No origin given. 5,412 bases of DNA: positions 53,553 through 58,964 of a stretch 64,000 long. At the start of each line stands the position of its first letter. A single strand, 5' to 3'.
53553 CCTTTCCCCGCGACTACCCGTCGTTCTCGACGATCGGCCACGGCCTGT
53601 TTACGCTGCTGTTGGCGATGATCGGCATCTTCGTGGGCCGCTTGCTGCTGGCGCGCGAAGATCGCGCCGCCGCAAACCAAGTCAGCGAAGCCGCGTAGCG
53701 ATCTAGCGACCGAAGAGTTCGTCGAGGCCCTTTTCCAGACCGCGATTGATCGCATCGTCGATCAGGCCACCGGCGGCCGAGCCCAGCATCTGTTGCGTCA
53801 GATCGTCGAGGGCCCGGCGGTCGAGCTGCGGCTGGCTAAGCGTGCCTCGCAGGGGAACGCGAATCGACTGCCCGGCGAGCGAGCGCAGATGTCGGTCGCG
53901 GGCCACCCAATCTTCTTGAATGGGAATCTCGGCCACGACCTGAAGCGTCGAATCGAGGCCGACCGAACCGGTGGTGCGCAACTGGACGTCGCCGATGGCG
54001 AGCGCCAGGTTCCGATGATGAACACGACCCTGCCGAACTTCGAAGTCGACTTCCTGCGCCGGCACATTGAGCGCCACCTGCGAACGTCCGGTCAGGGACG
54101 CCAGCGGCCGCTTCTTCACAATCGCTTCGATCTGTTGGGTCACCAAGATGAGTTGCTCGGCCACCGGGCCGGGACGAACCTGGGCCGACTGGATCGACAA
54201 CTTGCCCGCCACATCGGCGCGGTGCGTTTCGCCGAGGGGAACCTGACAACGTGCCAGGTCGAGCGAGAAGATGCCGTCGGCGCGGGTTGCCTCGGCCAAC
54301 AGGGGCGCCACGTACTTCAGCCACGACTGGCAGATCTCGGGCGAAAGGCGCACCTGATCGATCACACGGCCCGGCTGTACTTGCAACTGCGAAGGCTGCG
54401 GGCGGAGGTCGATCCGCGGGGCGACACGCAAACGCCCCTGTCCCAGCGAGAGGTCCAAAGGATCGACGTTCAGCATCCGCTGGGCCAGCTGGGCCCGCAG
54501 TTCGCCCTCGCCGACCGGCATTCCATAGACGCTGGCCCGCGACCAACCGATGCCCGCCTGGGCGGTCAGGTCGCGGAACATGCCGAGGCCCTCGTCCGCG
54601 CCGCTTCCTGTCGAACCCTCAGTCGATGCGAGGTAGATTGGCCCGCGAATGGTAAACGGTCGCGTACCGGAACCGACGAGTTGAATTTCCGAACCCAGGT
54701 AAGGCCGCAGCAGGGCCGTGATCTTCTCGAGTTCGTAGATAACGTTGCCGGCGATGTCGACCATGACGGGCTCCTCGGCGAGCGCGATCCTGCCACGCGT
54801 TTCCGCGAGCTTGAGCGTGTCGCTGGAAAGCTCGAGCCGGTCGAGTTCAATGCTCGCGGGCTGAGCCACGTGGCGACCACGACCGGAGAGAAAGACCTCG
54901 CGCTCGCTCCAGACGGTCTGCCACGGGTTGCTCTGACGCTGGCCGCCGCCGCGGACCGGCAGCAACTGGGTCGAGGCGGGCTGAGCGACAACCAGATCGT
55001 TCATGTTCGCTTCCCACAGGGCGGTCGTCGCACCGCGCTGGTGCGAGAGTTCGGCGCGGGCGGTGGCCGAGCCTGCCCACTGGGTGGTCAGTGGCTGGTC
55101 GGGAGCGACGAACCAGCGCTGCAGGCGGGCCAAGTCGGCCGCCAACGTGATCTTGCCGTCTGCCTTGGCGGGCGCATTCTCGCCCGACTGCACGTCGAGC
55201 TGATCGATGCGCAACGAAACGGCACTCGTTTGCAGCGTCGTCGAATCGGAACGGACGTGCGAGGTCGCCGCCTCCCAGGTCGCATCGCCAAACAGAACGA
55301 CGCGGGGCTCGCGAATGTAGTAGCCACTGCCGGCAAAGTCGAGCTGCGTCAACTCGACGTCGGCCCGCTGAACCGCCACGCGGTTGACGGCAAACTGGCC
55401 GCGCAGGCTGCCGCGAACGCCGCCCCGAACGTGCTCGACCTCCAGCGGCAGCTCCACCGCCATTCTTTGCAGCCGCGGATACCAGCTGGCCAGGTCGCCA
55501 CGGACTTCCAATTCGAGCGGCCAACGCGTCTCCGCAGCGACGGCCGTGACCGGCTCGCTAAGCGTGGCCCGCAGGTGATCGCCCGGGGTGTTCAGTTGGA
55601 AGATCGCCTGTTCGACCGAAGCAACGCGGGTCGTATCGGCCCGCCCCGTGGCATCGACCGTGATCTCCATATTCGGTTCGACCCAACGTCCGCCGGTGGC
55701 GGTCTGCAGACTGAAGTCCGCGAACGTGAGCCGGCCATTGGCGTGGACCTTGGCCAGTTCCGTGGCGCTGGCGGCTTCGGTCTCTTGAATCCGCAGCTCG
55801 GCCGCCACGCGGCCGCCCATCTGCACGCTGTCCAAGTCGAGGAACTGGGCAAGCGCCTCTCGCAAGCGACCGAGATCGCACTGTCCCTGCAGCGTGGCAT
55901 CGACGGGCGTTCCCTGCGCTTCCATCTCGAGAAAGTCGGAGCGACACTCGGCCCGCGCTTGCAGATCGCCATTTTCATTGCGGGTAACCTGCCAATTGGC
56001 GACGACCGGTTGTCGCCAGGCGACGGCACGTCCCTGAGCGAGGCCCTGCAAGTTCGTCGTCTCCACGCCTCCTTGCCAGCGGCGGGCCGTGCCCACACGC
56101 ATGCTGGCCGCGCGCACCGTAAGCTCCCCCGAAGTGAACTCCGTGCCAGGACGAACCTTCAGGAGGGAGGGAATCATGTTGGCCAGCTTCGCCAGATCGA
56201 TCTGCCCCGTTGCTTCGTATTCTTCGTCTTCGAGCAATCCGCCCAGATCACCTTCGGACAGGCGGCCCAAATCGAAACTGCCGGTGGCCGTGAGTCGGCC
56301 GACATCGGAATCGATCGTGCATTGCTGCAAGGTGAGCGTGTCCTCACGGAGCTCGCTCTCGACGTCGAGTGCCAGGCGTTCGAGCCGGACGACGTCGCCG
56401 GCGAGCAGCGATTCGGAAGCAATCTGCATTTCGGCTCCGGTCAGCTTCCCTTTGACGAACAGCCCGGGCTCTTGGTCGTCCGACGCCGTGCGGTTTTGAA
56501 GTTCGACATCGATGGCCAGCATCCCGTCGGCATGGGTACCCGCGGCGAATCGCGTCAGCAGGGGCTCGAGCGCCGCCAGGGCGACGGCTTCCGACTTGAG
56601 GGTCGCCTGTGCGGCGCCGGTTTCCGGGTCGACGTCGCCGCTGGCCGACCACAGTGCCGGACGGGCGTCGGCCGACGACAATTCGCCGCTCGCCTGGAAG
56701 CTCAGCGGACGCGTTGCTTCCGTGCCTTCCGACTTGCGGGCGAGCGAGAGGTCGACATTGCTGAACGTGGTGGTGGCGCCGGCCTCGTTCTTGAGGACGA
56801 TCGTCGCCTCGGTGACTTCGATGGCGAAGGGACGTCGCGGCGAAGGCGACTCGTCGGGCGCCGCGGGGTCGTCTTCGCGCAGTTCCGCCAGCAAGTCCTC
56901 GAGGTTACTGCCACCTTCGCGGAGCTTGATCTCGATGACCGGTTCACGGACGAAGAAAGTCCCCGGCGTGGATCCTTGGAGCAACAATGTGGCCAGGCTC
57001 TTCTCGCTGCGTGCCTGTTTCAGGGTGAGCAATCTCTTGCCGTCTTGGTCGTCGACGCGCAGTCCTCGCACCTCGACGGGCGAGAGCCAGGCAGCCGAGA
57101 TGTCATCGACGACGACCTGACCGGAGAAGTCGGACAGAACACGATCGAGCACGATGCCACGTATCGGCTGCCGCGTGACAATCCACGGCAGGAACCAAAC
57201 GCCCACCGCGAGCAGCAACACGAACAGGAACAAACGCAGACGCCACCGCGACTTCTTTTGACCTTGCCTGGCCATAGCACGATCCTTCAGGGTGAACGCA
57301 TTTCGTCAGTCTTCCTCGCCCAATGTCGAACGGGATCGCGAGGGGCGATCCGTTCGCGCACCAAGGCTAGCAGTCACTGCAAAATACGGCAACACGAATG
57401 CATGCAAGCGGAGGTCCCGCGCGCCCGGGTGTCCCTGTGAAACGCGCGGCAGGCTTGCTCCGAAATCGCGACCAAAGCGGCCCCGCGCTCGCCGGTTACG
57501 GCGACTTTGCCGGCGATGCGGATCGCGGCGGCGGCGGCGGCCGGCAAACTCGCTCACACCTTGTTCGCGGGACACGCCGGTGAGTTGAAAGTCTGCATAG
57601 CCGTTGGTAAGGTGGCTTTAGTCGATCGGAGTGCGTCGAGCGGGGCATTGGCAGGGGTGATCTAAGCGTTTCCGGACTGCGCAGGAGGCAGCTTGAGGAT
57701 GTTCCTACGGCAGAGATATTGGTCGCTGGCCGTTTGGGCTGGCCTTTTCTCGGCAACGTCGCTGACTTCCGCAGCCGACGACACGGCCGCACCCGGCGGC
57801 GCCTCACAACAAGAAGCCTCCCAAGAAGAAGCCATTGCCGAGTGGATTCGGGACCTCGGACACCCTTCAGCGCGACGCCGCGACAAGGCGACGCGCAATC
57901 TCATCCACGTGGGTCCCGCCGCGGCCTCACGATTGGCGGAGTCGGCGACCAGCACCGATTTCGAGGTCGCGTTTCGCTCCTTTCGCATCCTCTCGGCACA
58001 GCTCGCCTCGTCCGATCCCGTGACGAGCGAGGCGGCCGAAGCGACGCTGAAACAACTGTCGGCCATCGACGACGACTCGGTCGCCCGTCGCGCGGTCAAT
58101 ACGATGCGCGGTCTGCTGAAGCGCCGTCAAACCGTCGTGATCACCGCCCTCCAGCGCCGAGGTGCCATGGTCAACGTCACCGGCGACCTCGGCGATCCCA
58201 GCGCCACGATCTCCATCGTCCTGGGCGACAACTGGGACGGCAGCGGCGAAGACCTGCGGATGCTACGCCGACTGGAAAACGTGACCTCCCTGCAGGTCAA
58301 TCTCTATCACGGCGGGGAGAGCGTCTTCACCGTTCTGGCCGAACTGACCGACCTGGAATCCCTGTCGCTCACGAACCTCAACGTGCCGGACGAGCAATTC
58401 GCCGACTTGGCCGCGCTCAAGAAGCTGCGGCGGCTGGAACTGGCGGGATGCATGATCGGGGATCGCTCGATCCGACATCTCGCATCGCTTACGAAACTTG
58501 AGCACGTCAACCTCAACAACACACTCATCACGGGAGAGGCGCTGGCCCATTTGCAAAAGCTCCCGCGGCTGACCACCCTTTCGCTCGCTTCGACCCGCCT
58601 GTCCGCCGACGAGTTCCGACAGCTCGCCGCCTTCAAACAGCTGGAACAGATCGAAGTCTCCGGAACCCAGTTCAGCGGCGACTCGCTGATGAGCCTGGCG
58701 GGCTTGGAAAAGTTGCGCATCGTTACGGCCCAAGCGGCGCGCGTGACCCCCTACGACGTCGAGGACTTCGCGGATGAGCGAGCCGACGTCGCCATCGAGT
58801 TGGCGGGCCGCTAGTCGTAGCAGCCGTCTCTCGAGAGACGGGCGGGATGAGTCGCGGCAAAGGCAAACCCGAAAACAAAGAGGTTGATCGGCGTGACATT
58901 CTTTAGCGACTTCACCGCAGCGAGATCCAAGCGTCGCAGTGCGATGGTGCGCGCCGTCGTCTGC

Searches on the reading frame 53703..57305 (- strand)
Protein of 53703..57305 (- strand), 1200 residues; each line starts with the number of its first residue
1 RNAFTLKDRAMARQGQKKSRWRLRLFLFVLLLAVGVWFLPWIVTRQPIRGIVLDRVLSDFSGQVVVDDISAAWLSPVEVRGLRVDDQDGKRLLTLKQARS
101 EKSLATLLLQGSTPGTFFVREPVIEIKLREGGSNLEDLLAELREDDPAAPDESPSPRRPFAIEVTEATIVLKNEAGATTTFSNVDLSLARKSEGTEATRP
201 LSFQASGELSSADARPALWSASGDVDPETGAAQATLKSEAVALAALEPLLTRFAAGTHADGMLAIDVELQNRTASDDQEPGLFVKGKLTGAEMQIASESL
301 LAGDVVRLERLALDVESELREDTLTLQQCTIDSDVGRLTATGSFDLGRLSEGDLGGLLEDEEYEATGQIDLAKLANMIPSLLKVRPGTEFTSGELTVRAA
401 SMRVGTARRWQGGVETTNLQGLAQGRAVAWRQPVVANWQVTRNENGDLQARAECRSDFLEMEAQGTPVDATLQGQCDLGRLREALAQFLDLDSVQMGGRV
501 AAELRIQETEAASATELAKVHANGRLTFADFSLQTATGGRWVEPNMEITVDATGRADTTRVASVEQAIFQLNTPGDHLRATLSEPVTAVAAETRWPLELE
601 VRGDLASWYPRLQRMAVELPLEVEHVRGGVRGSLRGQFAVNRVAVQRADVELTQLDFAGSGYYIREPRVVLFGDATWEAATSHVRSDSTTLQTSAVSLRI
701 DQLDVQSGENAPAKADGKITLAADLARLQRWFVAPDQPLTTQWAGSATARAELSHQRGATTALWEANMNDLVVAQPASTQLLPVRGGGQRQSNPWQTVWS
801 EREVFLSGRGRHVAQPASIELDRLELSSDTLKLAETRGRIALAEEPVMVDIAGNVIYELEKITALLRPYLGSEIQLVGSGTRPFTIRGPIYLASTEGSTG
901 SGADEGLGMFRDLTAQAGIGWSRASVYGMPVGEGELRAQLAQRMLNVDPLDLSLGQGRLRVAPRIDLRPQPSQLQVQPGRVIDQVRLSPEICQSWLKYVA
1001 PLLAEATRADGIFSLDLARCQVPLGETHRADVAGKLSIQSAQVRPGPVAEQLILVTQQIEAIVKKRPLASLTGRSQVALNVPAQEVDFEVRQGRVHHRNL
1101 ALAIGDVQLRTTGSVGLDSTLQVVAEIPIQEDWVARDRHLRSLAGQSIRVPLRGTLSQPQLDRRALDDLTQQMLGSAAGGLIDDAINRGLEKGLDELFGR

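Call 60: search_protein_families(library=pfam, proteins=[window:53703-57305:-], max_evalue=0.0001)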
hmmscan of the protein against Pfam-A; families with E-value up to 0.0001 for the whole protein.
window:53703-57305:- (1200 aa): 1 family
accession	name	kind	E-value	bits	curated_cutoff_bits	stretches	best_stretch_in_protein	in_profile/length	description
PF05359.17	DUF748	-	1.2e-16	60.4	50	1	13-781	9-482/1037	Domain of Unknown Function (DUF748)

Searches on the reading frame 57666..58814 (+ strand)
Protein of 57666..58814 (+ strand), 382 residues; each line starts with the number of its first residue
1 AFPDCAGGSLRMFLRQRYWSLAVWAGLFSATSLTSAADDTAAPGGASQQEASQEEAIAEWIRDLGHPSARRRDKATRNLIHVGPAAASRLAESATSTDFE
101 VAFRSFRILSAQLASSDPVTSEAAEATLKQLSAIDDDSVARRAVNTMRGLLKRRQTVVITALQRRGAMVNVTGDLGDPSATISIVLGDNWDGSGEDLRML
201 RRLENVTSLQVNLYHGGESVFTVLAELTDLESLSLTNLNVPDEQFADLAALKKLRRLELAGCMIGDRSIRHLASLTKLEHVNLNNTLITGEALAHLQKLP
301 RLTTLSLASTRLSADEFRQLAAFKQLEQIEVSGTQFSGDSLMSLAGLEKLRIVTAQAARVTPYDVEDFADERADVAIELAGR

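Call 60: search_protein_families(library=pfam, proteins=[window:57666-58814:+], max_evalue=0.0001)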
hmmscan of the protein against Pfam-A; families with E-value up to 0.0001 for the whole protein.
window:57666-58814:+ (382 aa): 5 families
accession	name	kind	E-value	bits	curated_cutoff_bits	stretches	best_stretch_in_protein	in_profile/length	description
PF12799.13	LRR_4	-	2.5e-09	37.5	27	0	252-289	1-37/44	Leucine Rich repeats (2 copies)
PF23598.1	LRR_14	-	1.1e-06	28.1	40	1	199-343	134-280/353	Leucine-rich repeat region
PF25019.1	LRR_R13L1-DRL21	-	1.1e-05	25.8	27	0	198-262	63-127/127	R13L1/DRL21 LRRs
PF13855.12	LRR_8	-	1.1e-05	25.5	27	0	253-312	2-61/61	Leucine rich repeat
PF24758.1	LRR_At5g56370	-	2.6e-05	24.4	27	0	227-296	10-81/227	FBD-associated F-box protein At5g56370, LRR repeats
